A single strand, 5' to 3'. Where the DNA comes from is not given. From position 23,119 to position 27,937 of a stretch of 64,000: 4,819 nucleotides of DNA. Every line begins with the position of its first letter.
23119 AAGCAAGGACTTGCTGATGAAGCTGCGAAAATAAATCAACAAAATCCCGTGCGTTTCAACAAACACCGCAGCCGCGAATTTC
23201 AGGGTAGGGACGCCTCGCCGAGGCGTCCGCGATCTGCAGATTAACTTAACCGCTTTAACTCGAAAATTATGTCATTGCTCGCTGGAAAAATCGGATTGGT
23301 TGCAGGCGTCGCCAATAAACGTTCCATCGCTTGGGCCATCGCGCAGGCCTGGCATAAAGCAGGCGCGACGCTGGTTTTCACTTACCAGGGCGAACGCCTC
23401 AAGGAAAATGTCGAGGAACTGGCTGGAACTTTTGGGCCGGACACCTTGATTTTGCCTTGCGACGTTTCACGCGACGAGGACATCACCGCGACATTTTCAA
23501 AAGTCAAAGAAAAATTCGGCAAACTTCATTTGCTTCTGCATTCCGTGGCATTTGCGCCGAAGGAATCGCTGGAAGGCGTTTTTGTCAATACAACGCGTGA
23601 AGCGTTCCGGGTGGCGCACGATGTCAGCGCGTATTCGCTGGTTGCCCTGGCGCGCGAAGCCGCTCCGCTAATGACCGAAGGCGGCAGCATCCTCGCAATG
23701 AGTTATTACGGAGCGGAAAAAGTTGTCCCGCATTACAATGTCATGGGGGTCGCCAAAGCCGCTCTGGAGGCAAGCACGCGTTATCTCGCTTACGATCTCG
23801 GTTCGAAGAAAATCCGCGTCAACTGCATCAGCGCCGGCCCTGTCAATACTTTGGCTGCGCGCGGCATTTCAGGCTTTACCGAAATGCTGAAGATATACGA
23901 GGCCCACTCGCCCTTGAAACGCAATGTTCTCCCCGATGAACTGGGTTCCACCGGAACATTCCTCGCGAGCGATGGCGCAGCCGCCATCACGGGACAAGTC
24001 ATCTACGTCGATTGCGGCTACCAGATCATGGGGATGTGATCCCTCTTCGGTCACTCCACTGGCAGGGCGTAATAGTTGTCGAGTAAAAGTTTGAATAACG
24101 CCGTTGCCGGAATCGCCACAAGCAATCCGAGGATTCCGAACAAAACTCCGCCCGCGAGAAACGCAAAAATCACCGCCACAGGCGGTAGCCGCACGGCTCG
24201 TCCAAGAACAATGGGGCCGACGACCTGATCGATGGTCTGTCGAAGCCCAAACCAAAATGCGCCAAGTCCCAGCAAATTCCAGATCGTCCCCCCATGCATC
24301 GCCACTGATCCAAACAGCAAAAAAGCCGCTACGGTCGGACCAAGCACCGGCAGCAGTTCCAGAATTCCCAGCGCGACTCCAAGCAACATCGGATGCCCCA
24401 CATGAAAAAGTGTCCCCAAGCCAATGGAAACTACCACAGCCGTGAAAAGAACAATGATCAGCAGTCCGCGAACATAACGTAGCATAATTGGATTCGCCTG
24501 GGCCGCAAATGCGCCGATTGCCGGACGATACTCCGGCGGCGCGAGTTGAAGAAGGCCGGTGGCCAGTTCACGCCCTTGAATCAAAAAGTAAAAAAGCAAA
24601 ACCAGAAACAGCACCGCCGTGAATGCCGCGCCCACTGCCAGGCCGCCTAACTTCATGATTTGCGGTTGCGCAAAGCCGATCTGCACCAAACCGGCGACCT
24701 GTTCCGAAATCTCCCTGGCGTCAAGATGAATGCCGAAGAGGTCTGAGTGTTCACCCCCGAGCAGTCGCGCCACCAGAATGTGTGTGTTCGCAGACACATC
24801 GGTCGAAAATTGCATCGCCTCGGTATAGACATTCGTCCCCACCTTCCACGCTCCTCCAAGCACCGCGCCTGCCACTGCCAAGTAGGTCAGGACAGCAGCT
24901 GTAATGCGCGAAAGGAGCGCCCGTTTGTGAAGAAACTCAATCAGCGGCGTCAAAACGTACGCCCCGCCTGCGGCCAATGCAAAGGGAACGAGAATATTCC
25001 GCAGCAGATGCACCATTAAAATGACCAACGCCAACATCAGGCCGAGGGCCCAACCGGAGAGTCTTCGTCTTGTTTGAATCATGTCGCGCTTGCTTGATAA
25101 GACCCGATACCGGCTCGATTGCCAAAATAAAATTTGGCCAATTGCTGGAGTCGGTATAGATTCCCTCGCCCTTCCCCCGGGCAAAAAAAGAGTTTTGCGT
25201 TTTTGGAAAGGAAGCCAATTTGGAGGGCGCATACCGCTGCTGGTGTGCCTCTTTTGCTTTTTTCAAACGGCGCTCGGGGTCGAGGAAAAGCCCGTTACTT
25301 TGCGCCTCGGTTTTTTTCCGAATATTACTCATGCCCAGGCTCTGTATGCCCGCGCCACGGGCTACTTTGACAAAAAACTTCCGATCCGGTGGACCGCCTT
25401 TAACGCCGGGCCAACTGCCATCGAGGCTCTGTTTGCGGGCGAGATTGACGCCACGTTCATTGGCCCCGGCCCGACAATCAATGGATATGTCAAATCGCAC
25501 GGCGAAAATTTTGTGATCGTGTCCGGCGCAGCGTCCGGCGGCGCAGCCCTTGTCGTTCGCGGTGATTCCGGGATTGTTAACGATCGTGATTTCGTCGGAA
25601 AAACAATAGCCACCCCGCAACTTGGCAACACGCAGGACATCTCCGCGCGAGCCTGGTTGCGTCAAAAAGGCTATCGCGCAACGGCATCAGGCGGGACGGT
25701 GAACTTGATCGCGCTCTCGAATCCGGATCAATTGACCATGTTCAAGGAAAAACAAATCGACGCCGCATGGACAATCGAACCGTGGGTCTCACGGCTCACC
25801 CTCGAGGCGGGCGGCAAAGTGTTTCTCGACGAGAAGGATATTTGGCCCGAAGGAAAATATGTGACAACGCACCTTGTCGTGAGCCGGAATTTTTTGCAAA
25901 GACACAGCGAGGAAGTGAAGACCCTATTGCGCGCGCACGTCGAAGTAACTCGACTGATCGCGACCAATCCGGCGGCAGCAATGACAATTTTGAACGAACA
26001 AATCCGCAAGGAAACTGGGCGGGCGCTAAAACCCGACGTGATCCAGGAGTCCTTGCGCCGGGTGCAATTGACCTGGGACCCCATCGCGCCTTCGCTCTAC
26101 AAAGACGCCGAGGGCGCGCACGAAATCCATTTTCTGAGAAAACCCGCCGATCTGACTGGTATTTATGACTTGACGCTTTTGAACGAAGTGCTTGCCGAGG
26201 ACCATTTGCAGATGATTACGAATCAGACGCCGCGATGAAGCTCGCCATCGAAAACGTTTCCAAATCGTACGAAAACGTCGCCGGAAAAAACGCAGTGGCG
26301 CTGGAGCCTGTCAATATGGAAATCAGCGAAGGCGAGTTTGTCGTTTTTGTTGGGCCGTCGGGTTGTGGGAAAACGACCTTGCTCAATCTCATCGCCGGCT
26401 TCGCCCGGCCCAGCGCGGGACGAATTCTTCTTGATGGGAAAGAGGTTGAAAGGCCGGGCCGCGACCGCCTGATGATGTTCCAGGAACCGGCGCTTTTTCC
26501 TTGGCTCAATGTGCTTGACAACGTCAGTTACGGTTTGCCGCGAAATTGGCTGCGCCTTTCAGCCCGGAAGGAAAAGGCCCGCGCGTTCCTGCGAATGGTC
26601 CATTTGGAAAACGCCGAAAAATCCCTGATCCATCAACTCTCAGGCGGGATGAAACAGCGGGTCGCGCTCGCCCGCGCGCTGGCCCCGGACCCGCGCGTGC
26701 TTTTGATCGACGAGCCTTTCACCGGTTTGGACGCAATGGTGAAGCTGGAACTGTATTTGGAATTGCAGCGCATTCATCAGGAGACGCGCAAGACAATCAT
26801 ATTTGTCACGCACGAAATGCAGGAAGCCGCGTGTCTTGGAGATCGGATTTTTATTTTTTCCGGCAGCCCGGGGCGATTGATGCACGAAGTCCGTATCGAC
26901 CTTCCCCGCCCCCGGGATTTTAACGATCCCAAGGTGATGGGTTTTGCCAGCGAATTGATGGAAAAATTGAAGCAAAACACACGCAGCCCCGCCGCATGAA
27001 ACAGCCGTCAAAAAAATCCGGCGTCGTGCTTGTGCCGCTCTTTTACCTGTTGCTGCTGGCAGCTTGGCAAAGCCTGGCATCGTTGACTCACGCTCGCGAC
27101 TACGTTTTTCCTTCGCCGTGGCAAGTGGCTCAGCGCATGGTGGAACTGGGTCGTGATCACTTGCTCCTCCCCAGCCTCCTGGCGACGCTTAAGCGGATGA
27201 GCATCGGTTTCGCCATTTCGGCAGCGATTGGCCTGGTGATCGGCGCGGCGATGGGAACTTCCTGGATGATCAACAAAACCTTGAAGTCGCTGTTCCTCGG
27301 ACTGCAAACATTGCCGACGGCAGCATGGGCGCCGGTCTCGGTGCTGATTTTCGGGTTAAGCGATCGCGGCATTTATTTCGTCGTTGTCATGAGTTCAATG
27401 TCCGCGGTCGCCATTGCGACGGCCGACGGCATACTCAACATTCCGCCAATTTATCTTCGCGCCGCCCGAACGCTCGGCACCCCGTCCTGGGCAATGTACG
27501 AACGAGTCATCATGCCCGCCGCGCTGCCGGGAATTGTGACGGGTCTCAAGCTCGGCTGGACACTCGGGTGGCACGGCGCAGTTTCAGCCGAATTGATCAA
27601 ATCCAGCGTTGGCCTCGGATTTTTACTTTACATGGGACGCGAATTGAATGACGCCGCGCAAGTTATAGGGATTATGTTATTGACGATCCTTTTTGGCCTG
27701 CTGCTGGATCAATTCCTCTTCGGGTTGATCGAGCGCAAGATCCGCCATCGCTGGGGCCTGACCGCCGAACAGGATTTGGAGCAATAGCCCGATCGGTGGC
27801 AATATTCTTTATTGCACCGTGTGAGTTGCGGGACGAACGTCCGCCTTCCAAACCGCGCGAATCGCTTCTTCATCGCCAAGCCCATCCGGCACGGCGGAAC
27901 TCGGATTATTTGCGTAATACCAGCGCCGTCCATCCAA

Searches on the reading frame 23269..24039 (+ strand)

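Call 8: search_protein_families(library=pfam, proteins=[window:23269-24039:+], max_evalue=0.001)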
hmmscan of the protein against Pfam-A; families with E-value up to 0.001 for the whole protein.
window:23269-24039:+ (256 aa): 3 families
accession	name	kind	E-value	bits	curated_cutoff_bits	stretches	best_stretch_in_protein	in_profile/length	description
PF13561.12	adh_short_C2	-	1e-91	307.2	27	1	13-251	1-235/236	Enoyl-(Acyl carrier protein) reductase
PF00106.31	adh_short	-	4.4e-24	85.5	26.6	1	17-197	9-187/195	short chain dehydrogenase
PF23441.1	SDR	-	0.00012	22.1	27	1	76-195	77-197/258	SDR-like rossmann domain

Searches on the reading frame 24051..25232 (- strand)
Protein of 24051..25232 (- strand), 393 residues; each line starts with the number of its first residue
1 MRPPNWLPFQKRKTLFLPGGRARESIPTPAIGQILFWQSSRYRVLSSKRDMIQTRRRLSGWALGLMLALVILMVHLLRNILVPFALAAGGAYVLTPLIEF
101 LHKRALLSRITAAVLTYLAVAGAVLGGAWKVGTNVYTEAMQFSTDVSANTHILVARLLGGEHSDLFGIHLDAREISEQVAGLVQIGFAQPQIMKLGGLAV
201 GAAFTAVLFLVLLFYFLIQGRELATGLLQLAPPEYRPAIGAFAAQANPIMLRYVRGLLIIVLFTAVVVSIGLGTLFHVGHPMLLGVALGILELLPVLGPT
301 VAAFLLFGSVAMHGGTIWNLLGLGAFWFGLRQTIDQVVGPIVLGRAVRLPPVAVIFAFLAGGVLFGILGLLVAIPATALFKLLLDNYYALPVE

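Call 8: search_protein_families(library=pfam, proteins=[window:24051-25232:-], max_evalue=0.001)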
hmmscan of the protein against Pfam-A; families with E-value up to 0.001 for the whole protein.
window:24051-25232:- (393 aa): 1 family
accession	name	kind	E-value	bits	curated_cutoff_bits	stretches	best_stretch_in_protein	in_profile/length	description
PF01594.21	AI-2E_transport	-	7.4e-46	157.3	34.3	1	62-387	3-326/327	AI-2E family transporter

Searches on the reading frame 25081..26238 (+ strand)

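Call 8: search_protein_families(library=pfam, proteins=[window:25081-26238:+], max_evalue=0.001)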
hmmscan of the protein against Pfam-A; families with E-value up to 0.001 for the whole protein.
window:25081-26238:+ (385 aa): 3 families
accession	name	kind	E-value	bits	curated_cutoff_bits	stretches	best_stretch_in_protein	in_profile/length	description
PF13379.11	NMT1_2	-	2.3e-32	113.2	24.7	1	69-301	3-245/252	NMT1-like family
PF09084.16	NMT1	-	3.8e-12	47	20.5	1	81-300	1-216/216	NMT1/THI5 like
PF12974.12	Phosphonate-bd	-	1.6e-06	28.1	27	1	89-205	16-138/242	ABC transporter, phosphonate, periplasmic substrate-binding protein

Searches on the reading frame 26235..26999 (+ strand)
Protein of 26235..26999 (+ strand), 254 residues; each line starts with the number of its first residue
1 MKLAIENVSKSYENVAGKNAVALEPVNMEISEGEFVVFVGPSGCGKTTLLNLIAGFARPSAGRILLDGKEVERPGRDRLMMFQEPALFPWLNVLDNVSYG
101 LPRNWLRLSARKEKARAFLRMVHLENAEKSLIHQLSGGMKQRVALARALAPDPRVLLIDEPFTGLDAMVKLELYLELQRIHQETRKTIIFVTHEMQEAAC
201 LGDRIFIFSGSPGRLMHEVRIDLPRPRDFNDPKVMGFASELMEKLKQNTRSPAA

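Call 8: search_protein_families(library=pfam, proteins=[window:26235-26999:+], max_evalue=0.001)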
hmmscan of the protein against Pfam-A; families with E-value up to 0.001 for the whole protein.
window:26235-26999:+ (254 aa): 7 families
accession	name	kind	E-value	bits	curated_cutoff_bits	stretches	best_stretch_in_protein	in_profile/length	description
PF00005.33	ABC_tran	-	6.1e-35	121.2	25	1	23-162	1-136/137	ABC transporter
PF13304.12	AAA_21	-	7.1e-12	46.4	27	1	108-194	214-299/304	AAA domain, putative AbiEii toxin, Type IV TA system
PF03193.22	RsgA_GTPase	-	8.6e-05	22.9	30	1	17-55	91-128/174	RsgA GTPase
PF00004.35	AAA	-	0.00015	22.6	21.2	0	36-172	1-73/131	ATPase family associated with various cellular activities (AAA)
PF13401.12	AAA_22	-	0.00023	21.9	27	0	33-160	5-92/130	AAA domain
PF13604.12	AAA_30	-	0.00041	20.6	27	0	32-63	17-48/191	AAA domain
PF09818.15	ABC_ATPase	-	0.00059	19.4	23.2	0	126-216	149-237/283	P-loop domain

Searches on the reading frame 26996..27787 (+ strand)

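Call 8: search_protein_families(library=pfam, proteins=[window:26996-27787:+], max_evalue=0.001)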
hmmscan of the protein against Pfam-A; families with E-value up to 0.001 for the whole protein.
window:26996-27787:+ (263 aa): 1 family
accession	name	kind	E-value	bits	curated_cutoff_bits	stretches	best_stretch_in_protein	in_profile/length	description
PF00528.27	BPD_transp_1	-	1.7e-21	77.3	26.4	1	79-250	1-183/184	Binding-protein-dependent transport system inner membrane component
